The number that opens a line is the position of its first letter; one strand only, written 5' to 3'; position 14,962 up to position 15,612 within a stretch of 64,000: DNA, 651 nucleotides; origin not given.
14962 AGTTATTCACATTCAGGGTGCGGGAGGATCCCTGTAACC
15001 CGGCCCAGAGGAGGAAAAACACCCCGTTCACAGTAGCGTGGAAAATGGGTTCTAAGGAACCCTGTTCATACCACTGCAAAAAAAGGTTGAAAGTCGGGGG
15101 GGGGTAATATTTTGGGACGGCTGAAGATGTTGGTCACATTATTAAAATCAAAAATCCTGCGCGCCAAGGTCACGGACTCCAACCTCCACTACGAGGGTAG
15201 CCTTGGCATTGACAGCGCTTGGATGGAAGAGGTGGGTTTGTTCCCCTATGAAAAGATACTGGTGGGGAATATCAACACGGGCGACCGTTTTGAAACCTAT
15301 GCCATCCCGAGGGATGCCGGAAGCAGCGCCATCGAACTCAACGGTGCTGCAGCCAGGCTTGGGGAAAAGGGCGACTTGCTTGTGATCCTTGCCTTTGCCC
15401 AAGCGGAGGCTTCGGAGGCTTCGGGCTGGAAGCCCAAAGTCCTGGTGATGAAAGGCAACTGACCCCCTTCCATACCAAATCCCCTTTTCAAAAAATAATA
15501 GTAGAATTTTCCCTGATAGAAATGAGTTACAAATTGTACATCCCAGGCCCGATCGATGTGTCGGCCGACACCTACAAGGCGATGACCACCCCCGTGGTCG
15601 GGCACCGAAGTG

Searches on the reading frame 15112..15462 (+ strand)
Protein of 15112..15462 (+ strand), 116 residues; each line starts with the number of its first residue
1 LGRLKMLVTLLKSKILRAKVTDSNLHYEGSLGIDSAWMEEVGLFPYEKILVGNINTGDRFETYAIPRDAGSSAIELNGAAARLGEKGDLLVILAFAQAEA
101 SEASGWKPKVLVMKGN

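Call 9: search_protein_families(library=pfam, proteins=[window:15112-15462:+])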
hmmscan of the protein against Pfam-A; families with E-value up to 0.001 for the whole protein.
window:15112-15462:+ (116 aa): 1 family
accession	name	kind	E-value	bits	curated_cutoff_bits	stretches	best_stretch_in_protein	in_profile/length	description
PF02261.22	Asp_decarbox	-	3.2e-38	130.6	25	1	6-114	1-109/115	Aspartate decarboxylase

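Call 33: find_homologous_proteins(query=window:15112-15462:+)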
Query window:15112-15462:+ (116 aa): 7984 proteins with E <= 0.001 among 8000 candidates; the best 120 are listed.
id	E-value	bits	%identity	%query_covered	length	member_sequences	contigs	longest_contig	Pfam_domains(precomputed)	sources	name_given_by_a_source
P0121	2.8e-67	242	99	100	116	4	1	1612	PF02261.23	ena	-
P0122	7.7e-56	205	89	94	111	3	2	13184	PF02261.23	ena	-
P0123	1.0e-51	191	83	96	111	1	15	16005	PF02261.23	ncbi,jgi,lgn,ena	-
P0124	6.7e-51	189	78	96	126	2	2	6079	PF02261.23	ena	-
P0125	2.3e-48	181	76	94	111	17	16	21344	PF02261.23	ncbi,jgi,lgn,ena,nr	ncbi:MAG: aspartate 1-decarboxylase [Opitutales bacterium]|nr:aspartate 1-decarboxylase [Opitutales 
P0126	3.0e-48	180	81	94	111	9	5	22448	PF02261.23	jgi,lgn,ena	jgi:aspartate 1-decarboxylase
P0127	4.1e-47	177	76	95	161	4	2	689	PF02261.23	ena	-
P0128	2.3e-46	174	73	94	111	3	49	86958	PF02261.23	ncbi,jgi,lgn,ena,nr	ncbi:MAG: aspartate 1-decarboxylase [Opitutae bacterium]|nr:aspartate 1-decarboxylase [Opitutae bact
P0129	2.6e-46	174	74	96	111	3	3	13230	PF02261.23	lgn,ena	-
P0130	5.0e-45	170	76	94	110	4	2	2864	PF02261.23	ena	-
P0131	5.0e-45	170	76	94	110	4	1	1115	PF02261.23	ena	-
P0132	1.3e-44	169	75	94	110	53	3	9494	PF02261.23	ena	-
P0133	3.0e-44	167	74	93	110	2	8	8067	PF02261.23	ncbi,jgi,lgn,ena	-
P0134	4.1e-44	167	74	93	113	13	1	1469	PF02261.23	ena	-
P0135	2.1e-40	155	71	93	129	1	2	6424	PF02261.23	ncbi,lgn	ncbi:MAG: aspartate 1-decarboxylase [Opitutales bacterium]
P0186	5.9e-38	147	69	93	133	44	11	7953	PF02261.23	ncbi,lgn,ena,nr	ncbi:MAG: aspartate 1-decarboxylase [Coraliomargarita sp.]|nr:aspartate 1-decarboxylase [Coraliomarg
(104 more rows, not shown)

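Call 34: find_encoding_contigs(protein=P0123, flank=3000, max_places=6)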
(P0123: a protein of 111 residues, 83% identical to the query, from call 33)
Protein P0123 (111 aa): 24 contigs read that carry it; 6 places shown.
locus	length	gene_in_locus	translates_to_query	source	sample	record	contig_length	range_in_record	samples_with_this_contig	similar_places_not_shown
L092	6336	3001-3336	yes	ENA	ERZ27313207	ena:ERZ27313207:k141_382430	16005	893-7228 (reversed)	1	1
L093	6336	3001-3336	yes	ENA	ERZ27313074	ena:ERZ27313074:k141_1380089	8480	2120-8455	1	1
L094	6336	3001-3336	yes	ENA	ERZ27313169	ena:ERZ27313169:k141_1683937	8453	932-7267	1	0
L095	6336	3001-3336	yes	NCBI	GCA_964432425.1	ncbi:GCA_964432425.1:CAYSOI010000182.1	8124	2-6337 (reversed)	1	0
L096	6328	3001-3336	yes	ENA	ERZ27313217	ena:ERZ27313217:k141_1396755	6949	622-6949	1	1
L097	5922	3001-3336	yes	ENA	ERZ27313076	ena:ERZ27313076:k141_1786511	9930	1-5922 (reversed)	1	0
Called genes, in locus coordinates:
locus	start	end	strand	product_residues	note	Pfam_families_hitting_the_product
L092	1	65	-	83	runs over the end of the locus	PF00550:PP-binding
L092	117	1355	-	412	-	PF00109:ketoacyl-synt, PF02801:Ketoacyl-synt_C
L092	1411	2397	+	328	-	PF01073:3Beta_HSD, PF01370:Epimerase, PF02719:Polysacc_synt_2, PF04321:RmlD_sub_bind, PF05368:NmrA (weak), PF07993:NAD_binding_4 (faint), PF13460:NAD_binding_10 (weak), PF16363:GDP_Man_Dehyd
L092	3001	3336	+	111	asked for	PF02261:Asp_decarbox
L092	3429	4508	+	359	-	PF00266:Aminotran_5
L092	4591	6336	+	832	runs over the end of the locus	PF01751:Toprim (weak), PF01131:Topoisom_bac, PF13342:Toprim_Crpt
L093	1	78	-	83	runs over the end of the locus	PF00550:PP-binding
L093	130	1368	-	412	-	PF00109:ketoacyl-synt, PF02801:Ketoacyl-synt_C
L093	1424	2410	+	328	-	PF01073:3Beta_HSD, PF01370:Epimerase, PF02719:Polysacc_synt_2, PF04321:RmlD_sub_bind, PF05368:NmrA (weak), PF07993:NAD_binding_4 (faint), PF13460:NAD_binding_10 (weak), PF16363:GDP_Man_Dehyd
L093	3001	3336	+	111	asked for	PF02261:Asp_decarbox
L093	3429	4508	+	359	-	PF00266:Aminotran_5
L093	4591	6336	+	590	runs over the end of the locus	?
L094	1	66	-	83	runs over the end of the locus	PF00550:PP-binding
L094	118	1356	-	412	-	PF00109:ketoacyl-synt, PF02801:Ketoacyl-synt_C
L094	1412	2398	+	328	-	PF01073:3Beta_HSD, PF01370:Epimerase, PF02719:Polysacc_synt_2, PF04321:RmlD_sub_bind, PF07993:NAD_binding_4 (faint), PF13460:NAD_binding_10 (weak), PF16363:GDP_Man_Dehyd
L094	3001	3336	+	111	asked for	PF02261:Asp_decarbox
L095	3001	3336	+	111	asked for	PF02261:Asp_decarbox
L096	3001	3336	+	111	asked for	PF02261:Asp_decarbox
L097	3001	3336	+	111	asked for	PF02261:Asp_decarbox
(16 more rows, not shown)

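Call 35: find_encoding_contigs(protein=P0126, flank=3000, max_places=6)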
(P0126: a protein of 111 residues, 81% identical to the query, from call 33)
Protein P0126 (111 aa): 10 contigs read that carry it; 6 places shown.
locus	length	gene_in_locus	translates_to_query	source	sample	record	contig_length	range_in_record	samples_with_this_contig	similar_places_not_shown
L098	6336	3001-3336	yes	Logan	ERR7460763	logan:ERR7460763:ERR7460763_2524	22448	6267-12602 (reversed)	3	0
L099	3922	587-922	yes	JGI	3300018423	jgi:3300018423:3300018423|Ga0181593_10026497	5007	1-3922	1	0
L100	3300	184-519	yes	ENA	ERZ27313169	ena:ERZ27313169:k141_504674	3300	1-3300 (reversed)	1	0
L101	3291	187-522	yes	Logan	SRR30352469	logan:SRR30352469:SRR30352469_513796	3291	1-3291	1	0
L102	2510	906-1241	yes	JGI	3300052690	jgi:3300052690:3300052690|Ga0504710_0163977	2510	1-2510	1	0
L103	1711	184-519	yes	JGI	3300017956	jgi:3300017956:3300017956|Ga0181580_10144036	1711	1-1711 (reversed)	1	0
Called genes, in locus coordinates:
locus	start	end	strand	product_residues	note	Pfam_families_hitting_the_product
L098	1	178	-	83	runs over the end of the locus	PF00550:PP-binding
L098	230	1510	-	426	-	PF00109:ketoacyl-synt, PF02801:Ketoacyl-synt_C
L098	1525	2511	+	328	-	PF01073:3Beta_HSD, PF01370:Epimerase, PF02719:Polysacc_synt_2, PF04321:RmlD_sub_bind, PF05368:NmrA (weak), PF13460:NAD_binding_10 (weak), PF16363:GDP_Man_Dehyd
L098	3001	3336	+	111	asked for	PF02261:Asp_decarbox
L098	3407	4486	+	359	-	PF00266:Aminotran_5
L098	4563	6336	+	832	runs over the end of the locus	PF01751:Toprim, PF01131:Topoisom_bac, PF13342:Toprim_Crpt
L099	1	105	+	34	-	?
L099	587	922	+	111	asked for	PF02261:Asp_decarbox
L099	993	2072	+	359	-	PF00266:Aminotran_5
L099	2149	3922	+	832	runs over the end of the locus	PF01751:Toprim, PF01131:Topoisom_bac, PF13342:Toprim_Crpt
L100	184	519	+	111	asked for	PF02261:Asp_decarbox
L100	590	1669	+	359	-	PF00266:Aminotran_5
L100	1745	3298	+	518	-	?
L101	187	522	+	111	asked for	PF02261:Asp_decarbox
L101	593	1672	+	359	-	PF00266:Aminotran_5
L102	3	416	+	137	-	?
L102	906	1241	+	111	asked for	PF02261:Asp_decarbox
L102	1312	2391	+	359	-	PF00266:Aminotran_5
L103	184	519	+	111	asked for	PF02261:Asp_decarbox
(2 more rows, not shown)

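Call 37: find_encoding_contigs(protein=P0125, flank=2500, max_places=10)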
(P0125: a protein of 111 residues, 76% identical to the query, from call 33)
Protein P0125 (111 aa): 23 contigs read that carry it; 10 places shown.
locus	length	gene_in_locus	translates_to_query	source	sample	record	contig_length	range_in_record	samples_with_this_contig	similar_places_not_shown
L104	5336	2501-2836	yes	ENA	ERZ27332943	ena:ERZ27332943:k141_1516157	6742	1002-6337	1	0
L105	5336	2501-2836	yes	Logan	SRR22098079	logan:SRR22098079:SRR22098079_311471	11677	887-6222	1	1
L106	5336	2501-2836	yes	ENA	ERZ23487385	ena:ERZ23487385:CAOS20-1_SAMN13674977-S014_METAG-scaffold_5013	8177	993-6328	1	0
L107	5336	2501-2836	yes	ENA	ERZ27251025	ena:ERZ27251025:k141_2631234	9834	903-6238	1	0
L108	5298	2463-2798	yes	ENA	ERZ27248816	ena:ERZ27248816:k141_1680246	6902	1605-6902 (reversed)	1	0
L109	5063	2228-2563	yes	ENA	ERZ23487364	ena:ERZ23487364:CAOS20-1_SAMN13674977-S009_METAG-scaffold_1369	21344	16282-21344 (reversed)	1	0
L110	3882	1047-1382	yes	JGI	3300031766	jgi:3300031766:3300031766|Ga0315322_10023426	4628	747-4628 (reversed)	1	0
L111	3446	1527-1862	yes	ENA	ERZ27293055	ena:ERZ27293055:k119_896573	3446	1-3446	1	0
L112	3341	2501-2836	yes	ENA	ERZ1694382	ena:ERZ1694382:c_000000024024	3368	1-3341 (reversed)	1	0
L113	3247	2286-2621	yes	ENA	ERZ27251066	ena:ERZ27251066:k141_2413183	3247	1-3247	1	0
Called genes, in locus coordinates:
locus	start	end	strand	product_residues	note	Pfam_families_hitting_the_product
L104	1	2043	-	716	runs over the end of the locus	PF00270:DEAD, PF04851:ResIII (weak), PF00271:Helicase_C, PF16124:RecQ_Zn_bind, PF09382:RQC, PF00570:HRDC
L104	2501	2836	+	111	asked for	PF02261:Asp_decarbox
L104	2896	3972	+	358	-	PF00266:Aminotran_5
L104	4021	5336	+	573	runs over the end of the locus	?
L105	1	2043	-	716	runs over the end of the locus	PF00270:DEAD, PF04851:ResIII (weak), PF00271:Helicase_C, PF16124:RecQ_Zn_bind, PF09382:RQC, PF00570:HRDC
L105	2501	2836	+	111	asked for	PF02261:Asp_decarbox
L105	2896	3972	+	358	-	PF00266:Aminotran_5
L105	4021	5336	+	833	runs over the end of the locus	PF01751:Toprim, PF01131:Topoisom_bac, PF13342:Toprim_Crpt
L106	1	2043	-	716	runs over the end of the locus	PF00270:DEAD, PF04851:ResIII (weak), PF00271:Helicase_C, PF16124:RecQ_Zn_bind, PF09382:RQC, PF00570:HRDC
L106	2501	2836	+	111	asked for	PF02261:Asp_decarbox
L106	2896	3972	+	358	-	PF00266:Aminotran_5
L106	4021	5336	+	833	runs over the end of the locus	PF01751:Toprim, PF01131:Topoisom_bac, PF13342:Toprim_Crpt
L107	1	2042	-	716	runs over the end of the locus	PF00270:DEAD, PF04851:ResIII (weak), PF00271:Helicase_C, PF16124:RecQ_Zn_bind, PF09382:RQC, PF00570:HRDC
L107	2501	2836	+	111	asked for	PF02261:Asp_decarbox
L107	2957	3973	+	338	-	PF00266:Aminotran_5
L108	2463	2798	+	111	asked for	PF02261:Asp_decarbox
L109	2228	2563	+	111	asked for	PF02261:Asp_decarbox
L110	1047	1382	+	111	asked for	PF02261:Asp_decarbox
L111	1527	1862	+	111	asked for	PF02261:Asp_decarbox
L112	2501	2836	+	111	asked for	PF02261:Asp_decarbox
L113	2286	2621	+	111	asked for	PF02261:Asp_decarbox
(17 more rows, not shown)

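Call 38: find_encoding_contigs(protein=P0128, flank=2500, max_places=10)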
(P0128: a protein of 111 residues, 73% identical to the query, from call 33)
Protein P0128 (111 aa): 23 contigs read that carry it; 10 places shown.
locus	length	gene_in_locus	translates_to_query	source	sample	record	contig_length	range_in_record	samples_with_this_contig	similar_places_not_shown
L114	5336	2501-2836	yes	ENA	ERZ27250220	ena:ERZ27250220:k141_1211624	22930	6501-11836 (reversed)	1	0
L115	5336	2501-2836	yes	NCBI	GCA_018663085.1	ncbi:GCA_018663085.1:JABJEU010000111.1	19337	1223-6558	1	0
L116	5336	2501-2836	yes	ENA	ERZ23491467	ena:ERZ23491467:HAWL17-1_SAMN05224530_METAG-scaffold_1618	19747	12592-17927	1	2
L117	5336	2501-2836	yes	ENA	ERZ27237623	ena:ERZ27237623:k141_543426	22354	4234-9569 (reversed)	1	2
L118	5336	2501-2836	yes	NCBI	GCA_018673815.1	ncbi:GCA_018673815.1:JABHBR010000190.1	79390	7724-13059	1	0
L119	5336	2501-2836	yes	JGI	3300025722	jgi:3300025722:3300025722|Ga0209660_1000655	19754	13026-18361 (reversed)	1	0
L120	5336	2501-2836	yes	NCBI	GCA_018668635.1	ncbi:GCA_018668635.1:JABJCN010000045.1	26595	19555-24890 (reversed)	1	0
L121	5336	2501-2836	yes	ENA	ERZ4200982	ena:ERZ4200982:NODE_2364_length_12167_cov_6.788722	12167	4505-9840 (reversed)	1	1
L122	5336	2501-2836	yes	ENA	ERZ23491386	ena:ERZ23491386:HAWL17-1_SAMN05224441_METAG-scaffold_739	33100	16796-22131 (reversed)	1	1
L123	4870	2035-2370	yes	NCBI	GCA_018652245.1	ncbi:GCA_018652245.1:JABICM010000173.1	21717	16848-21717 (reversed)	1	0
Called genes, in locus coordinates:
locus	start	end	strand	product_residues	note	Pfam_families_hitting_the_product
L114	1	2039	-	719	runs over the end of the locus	PF00270:DEAD, PF04851:ResIII (weak), PF00271:Helicase_C, PF16124:RecQ_Zn_bind, PF09382:RQC, PF00570:HRDC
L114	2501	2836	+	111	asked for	PF02261:Asp_decarbox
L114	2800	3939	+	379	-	PF00266:Aminotran_5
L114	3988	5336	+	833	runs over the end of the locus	PF01751:Toprim, PF01131:Topoisom_bac, PF13101:DUF3945 (faint), PF13342:Toprim_Crpt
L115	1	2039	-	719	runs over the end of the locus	PF00270:DEAD, PF04851:ResIII (weak), PF00271:Helicase_C, PF16124:RecQ_Zn_bind, PF09382:RQC, PF00570:HRDC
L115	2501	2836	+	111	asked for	PF02261:Asp_decarbox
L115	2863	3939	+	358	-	PF00266:Aminotran_5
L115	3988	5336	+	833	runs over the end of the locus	PF01751:Toprim, PF01131:Topoisom_bac, PF13101:DUF3945 (faint), PF13342:Toprim_Crpt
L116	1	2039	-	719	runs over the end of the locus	PF00270:DEAD, PF04851:ResIII (weak), PF00271:Helicase_C, PF16124:RecQ_Zn_bind, PF09382:RQC, PF00570:HRDC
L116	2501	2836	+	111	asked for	PF02261:Asp_decarbox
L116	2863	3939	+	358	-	PF00266:Aminotran_5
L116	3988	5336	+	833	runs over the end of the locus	PF01751:Toprim, PF01131:Topoisom_bac, PF13101:DUF3945 (faint), PF13342:Toprim_Crpt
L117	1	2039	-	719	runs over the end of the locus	PF00270:DEAD, PF04851:ResIII (weak), PF00271:Helicase_C, PF16124:RecQ_Zn_bind, PF09382:RQC, PF00570:HRDC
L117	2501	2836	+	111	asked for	PF02261:Asp_decarbox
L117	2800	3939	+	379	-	PF00266:Aminotran_5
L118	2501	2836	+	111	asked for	PF02261:Asp_decarbox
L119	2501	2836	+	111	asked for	PF02261:Asp_decarbox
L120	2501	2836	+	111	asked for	PF02261:Asp_decarbox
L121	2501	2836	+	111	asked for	PF02261:Asp_decarbox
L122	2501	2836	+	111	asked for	PF02261:Asp_decarbox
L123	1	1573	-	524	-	PF00270:DEAD, PF04851:ResIII (weak), PF00271:Helicase_C, PF16124:RecQ_Zn_bind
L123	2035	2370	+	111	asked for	PF02261:Asp_decarbox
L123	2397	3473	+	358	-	PF00266:Aminotran_5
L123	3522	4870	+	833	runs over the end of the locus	PF01751:Toprim, PF01131:Topoisom_bac, PF13101:DUF3945 (faint), PF13342:Toprim_Crpt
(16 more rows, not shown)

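Call 52: find_encoding_contigs(protein=P0186, flank=2500, max_places=10)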
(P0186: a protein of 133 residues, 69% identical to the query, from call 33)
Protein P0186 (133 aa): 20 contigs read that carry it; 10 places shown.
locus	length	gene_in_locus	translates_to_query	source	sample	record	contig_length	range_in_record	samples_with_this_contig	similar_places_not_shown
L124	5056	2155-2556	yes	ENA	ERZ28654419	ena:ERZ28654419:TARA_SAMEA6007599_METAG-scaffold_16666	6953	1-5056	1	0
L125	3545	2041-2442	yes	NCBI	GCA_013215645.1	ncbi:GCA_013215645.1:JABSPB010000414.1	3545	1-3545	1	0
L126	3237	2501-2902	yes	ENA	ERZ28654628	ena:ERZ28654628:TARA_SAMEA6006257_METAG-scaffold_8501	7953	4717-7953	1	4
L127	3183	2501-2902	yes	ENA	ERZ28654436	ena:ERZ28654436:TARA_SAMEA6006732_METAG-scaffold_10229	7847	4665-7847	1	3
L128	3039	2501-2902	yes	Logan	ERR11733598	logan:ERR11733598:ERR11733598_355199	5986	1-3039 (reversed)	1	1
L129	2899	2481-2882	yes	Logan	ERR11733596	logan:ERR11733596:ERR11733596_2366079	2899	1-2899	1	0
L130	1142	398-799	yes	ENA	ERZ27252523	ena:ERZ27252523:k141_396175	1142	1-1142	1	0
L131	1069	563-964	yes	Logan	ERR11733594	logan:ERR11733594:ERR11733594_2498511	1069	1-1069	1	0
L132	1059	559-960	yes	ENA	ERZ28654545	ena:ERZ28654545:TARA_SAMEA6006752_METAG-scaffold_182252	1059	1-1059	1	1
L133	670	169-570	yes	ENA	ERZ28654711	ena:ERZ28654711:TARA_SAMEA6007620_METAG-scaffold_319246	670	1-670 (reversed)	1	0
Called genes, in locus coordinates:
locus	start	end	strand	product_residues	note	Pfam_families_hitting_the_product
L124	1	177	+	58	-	?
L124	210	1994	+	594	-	PF01704:UDPGP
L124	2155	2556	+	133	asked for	PF02261:Asp_decarbox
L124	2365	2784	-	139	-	-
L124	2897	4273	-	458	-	PF00464:SHMT, PF00155:Aminotran_1_2 (weak), PF00266:Aminotran_5 (weak), PF01212:Beta_elim_lyase (weak)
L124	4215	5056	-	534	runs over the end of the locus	-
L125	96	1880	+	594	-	PF01704:UDPGP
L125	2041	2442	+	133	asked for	PF02261:Asp_decarbox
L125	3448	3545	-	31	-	?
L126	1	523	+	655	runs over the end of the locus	PF02878:PGM_PMM_I, PF02879:PGM_PMM_II, PF02880:PGM_PMM_III (weak)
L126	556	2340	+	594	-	PF01704:UDPGP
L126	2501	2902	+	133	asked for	PF02261:Asp_decarbox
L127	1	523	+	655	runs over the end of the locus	PF02878:PGM_PMM_I, PF02879:PGM_PMM_II, PF02880:PGM_PMM_III (weak)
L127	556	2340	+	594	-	PF01704:UDPGP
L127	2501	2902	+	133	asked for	PF02261:Asp_decarbox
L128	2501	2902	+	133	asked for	PF02261:Asp_decarbox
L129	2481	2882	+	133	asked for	PF02261:Asp_decarbox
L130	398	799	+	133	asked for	PF02261:Asp_decarbox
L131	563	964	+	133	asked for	PF02261:Asp_decarbox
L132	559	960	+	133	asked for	PF02261:Asp_decarbox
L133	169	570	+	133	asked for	PF02261:Asp_decarbox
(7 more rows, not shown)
